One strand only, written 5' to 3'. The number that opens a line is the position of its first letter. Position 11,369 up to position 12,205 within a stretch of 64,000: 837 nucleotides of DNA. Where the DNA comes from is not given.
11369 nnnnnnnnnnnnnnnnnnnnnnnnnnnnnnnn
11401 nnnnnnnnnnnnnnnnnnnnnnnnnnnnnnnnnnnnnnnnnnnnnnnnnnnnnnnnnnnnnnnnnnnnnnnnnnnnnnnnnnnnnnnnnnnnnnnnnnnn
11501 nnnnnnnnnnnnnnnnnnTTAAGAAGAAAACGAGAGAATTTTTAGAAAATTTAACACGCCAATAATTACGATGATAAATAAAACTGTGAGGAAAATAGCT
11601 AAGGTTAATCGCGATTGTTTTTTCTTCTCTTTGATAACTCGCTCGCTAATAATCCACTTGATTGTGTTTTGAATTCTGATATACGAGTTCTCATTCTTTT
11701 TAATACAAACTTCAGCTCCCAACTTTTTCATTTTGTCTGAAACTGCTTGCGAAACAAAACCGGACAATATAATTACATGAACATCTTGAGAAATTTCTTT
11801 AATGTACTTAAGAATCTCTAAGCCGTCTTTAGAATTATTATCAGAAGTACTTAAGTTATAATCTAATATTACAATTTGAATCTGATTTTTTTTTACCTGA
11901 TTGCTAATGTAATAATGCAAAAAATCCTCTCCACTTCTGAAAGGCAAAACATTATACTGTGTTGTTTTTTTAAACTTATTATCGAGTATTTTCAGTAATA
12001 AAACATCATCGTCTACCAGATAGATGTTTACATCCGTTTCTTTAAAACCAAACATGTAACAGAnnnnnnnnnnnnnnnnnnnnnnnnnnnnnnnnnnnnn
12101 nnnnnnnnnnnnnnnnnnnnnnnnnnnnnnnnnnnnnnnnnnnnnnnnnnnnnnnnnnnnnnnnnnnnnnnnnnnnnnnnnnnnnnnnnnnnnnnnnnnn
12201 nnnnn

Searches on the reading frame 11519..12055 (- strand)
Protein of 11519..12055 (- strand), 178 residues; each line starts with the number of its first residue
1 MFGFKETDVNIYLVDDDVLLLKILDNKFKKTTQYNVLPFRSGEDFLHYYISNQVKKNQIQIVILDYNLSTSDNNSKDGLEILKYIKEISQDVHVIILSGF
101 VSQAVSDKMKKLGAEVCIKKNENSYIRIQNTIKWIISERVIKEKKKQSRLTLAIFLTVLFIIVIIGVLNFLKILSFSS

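Call 44: search_protein_families(library=pfam, proteins=[window:11519-12055:-], max_evalue=0.00001)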
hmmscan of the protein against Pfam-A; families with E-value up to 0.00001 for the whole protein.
window:11519-12055:- (178 aa): 1 family
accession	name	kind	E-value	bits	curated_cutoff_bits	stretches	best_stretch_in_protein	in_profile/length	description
PF00072.30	Response_reg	-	2.2e-13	50.8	30.2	1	11-122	1-101/111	Response regulator receiver domain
